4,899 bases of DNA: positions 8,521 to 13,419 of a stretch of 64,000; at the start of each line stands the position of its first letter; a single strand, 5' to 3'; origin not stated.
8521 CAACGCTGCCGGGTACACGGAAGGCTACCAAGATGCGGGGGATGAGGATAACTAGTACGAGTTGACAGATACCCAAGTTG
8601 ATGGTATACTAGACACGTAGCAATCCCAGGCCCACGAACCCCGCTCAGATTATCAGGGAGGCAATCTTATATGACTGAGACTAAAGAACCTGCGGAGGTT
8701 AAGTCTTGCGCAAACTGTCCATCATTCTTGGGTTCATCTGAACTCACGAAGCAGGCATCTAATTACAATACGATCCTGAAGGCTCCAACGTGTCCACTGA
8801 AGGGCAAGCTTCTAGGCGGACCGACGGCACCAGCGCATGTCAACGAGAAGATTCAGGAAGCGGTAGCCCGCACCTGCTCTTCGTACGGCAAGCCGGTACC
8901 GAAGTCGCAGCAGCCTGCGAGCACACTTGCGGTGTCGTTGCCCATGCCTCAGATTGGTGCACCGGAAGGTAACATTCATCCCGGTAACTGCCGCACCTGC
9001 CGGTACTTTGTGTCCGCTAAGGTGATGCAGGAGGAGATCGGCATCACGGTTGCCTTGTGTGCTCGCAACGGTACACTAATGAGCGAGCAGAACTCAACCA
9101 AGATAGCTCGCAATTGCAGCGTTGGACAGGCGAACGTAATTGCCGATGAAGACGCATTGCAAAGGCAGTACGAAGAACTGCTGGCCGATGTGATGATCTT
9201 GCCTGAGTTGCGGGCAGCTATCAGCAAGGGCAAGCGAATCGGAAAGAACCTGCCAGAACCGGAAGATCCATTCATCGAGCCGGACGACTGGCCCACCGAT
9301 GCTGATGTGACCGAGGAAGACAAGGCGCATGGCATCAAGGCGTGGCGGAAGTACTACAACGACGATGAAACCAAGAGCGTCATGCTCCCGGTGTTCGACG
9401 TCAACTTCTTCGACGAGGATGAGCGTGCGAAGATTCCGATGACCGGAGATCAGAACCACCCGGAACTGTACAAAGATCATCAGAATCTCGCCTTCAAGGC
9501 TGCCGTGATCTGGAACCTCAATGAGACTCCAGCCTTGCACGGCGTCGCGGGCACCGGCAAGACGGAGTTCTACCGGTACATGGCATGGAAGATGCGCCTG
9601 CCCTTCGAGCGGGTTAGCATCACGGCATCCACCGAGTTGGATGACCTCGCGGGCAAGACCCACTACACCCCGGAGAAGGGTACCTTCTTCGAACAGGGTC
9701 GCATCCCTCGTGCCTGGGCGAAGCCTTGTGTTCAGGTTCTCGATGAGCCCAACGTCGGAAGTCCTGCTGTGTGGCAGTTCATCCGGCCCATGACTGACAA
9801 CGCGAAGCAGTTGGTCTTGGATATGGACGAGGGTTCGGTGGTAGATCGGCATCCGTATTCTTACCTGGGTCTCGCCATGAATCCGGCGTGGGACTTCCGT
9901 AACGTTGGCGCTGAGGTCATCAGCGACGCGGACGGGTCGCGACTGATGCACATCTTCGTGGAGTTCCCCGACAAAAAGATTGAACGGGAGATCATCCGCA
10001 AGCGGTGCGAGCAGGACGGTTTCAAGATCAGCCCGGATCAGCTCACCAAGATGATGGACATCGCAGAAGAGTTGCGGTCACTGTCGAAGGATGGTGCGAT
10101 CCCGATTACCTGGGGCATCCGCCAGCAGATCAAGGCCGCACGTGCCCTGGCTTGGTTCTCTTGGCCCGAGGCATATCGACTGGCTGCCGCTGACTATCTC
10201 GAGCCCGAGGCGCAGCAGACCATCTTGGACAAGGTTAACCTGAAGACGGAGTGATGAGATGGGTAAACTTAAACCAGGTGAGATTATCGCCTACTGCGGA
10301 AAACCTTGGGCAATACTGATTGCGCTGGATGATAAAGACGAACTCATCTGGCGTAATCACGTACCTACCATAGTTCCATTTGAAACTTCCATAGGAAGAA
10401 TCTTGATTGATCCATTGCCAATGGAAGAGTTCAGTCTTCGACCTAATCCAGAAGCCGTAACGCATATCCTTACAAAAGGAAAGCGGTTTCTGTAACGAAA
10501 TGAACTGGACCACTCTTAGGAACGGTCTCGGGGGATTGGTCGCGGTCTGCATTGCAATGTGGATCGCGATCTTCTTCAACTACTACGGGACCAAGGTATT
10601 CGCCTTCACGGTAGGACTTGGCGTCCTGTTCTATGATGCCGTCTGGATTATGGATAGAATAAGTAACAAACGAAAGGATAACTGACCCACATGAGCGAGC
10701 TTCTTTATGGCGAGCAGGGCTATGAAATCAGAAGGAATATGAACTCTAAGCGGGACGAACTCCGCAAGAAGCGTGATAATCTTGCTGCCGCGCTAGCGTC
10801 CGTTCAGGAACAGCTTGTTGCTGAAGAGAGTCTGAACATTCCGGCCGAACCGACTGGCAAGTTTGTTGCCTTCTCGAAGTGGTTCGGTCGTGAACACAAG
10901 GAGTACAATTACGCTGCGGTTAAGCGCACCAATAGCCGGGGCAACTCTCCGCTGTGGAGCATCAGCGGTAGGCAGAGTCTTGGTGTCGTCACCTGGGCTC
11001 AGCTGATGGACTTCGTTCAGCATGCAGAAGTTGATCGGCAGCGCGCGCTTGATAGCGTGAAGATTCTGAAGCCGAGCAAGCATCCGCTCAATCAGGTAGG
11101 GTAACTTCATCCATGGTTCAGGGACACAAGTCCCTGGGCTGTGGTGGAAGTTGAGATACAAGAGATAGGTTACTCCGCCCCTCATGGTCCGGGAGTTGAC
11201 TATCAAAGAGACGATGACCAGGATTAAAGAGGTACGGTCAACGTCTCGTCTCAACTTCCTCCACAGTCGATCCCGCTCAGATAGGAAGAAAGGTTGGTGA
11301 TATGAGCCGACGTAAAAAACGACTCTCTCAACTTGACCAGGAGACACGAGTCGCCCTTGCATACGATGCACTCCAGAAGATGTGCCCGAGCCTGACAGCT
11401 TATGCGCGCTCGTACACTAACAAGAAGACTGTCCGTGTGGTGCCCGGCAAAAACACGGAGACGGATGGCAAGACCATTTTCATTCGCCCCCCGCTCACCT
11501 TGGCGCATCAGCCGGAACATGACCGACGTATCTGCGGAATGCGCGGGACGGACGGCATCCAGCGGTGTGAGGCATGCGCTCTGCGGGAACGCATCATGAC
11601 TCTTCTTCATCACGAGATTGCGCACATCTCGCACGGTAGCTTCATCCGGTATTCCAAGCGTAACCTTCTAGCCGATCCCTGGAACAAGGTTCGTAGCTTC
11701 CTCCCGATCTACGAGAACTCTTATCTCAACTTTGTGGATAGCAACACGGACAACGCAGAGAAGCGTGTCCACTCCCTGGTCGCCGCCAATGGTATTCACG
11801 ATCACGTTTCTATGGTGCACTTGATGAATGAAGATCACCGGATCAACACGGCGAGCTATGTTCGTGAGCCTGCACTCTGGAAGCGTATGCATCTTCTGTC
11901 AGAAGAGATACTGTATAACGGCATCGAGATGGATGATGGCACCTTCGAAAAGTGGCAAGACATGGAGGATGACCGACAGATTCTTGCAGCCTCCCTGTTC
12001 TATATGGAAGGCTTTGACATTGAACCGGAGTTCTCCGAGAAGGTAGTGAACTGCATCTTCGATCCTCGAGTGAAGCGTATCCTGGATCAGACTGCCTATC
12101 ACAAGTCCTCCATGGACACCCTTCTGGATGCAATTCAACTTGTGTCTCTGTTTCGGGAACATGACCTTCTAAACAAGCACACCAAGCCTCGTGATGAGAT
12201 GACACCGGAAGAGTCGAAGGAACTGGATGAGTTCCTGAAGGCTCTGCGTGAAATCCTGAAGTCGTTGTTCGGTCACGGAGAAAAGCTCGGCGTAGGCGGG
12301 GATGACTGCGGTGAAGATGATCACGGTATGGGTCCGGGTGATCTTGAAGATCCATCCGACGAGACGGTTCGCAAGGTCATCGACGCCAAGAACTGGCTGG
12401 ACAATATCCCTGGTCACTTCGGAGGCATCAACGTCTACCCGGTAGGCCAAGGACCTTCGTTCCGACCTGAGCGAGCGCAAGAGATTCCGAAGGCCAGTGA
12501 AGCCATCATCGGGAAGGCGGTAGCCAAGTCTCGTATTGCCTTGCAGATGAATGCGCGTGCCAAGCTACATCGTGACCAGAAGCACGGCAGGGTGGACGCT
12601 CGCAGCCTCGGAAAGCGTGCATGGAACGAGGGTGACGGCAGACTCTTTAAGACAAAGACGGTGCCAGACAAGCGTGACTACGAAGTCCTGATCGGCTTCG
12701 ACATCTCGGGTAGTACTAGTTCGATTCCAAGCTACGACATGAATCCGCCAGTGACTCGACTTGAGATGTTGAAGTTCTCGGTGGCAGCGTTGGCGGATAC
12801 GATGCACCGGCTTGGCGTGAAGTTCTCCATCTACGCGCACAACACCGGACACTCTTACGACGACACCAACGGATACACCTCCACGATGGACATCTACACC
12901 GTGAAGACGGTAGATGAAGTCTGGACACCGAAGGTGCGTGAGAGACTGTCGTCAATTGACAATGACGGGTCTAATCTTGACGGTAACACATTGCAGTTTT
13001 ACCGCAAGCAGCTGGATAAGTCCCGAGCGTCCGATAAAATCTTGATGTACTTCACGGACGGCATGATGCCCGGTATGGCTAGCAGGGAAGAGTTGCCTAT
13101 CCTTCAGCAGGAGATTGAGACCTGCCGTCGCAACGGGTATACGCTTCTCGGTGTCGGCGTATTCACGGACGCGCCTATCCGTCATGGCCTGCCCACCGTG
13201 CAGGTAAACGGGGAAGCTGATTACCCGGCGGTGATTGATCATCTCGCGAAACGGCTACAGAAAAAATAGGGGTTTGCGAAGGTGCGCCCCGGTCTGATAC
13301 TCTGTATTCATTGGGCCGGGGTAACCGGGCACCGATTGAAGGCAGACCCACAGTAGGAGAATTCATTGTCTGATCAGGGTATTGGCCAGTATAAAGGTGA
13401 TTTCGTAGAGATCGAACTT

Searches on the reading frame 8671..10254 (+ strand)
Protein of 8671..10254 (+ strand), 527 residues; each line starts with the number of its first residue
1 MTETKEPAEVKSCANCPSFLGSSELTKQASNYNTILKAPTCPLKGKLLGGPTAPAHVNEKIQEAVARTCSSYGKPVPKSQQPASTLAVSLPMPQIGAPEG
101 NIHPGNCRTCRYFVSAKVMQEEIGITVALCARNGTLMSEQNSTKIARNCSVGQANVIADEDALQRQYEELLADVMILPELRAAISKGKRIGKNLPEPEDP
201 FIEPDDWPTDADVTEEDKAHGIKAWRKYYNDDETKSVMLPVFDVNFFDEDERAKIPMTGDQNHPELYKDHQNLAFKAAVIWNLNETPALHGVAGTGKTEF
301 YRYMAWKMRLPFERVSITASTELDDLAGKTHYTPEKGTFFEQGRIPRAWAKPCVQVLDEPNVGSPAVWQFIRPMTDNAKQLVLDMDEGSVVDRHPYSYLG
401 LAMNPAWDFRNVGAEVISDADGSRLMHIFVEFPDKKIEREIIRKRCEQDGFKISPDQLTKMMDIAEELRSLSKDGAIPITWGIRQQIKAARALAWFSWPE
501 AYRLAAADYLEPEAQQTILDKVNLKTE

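Call 10: search_protein_families(library=pfam, proteins=[window:8671-10254:+], max_evalue=0.01)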
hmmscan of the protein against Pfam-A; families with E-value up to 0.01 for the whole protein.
window:8671-10254:+ (527 aa): 2 families
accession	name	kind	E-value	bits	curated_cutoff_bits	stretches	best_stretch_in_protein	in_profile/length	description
PF07728.20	AAA_5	-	1.6e-08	35.1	22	1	289-391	4-106/139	AAA domain (dynein-related subfamily)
PF07726.17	AAA_3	-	0.0088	16.4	27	0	289-343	4-59/131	ATPase family associated with various cellular activities (AAA)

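Call 11: search_protein_families(library=phrogs, proteins=[window:8671-10254:+], max_evalue=0.001)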
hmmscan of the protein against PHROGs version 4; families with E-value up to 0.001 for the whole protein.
window:8671-10254:+ (527 aa): 3 families
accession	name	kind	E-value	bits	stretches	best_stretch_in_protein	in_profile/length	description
phrog_5424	-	other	2.6e-204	680.8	1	9-525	4-520/527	ATPase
phrog_249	-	moron, auxiliary metabolic gene and host takeover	4.9e-20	73.2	1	267-509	110-342/380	porphyrin biosynthesis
phrog_16448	-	other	8.9e-05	21.9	1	278-437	445-598/680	ATPase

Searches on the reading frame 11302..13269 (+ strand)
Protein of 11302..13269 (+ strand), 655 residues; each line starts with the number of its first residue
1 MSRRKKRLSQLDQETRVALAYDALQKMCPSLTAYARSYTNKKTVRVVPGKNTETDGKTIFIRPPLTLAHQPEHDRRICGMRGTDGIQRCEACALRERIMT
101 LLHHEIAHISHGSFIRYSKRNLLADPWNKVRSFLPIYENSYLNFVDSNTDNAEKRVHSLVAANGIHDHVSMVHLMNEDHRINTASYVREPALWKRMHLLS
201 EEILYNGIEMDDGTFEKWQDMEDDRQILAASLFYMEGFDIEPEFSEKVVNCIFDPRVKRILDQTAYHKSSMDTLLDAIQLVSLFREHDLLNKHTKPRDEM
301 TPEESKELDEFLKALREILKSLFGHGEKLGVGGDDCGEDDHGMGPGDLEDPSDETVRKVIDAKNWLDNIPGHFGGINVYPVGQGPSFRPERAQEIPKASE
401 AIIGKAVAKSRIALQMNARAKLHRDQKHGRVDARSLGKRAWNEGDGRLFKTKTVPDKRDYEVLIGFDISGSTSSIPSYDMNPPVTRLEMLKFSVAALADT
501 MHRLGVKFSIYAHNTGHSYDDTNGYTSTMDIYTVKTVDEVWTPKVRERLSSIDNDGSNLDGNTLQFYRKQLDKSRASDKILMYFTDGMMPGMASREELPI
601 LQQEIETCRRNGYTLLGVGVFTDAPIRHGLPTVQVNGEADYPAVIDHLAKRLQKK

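Call 10: search_protein_families(library=pfam, proteins=[window:11302-13269:+], max_evalue=0.01)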
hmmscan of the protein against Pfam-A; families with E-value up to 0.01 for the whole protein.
window:11302-13269:+ (655 aa): 1 family
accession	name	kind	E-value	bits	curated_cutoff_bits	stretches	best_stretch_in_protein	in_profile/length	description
PF11775.14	CobT_C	-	0.0042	17.2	21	0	495-650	38-216/220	Cobalamin biosynthesis protein CobT VWA domain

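Call 11: search_protein_families(library=phrogs, proteins=[window:11302-13269:+], max_evalue=0.001)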
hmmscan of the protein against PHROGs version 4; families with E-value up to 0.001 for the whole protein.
window:11302-13269:+ (655 aa): 4 families
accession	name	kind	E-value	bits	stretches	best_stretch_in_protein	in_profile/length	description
phrog_5298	-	moron, auxiliary metabolic gene and host takeover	2e-187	625.7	1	10-653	7-645/645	cobalamin biosynthesis protein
phrog_1576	-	unknown function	4.1e-10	39.9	1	411-642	482-716/729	-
phrog_1314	-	DNA, RNA and nucleotide metabolism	0.0001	22.5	0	48-121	47-94/394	HNH endonuclease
phrog_23795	-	unknown function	0.00076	19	1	413-473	537-594/743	-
